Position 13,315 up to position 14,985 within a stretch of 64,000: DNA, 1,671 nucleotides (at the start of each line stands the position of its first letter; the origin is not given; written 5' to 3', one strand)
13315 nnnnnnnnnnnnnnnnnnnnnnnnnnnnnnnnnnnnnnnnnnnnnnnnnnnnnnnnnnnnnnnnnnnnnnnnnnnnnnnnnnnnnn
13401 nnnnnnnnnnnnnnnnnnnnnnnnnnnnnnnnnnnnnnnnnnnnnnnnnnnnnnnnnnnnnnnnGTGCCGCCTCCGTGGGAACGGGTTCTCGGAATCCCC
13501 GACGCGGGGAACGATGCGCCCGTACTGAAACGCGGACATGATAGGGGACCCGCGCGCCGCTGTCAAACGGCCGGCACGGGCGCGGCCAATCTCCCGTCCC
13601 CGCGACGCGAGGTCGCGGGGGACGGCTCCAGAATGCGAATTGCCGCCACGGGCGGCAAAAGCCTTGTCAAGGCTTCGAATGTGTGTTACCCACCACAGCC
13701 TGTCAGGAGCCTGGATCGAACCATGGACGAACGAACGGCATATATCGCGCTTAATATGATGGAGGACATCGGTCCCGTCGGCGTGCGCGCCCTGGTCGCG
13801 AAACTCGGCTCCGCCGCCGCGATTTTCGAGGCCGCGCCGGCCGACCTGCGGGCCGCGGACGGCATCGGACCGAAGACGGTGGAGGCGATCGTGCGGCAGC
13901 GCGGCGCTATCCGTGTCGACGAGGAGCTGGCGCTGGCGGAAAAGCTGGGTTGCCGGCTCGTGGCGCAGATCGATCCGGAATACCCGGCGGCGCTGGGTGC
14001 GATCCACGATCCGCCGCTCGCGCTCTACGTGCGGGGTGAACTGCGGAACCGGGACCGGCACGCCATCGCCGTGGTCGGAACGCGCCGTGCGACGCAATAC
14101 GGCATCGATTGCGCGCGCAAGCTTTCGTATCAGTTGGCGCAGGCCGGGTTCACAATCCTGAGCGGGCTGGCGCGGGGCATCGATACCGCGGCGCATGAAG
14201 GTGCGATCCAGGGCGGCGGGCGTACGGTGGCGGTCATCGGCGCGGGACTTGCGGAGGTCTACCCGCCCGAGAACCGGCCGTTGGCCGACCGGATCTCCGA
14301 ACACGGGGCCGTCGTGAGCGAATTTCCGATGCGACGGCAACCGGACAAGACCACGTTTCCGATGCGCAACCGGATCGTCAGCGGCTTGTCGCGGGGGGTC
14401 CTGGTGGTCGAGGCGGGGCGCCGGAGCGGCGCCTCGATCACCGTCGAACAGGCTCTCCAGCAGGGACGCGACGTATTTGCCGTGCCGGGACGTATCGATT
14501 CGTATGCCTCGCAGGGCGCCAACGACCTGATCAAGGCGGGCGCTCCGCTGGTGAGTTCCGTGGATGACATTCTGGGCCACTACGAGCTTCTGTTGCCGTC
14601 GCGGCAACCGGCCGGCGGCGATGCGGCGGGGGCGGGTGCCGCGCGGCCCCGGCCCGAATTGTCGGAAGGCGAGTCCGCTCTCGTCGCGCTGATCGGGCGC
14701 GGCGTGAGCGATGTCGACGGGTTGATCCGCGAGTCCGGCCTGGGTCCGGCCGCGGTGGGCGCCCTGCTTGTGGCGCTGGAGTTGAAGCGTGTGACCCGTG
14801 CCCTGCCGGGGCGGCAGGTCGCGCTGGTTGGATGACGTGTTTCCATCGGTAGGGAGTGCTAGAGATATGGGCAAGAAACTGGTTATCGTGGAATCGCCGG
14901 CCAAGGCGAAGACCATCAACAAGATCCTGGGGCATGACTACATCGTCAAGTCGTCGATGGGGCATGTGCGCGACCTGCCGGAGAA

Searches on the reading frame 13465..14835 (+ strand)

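Call 36: search_protein_families(library=pfam, proteins=[window:13465-14835:+], max_evalue=0.0001)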
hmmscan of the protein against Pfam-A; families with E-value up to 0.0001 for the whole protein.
window:13465-14835:+ (456 aa): 4 families
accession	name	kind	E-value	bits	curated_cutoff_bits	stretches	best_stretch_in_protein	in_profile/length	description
PF02481.21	DNA_processg_A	-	4.8e-76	255.1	29.6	1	159-363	3-210/212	DNA recombination-mediator protein A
PF17782.7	DprA_WH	-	1.2e-09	38.5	22.9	1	392-449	3-60/61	DprA winged helix domain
PF14520.12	HHH_5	-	1.2e-07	32.5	27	1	96-144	4-53/57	Helix-hairpin-helix domain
PF18306.6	LDcluster4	-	2.2e-05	24.6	26.3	0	200-258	3-62/151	SLOG cluster4 family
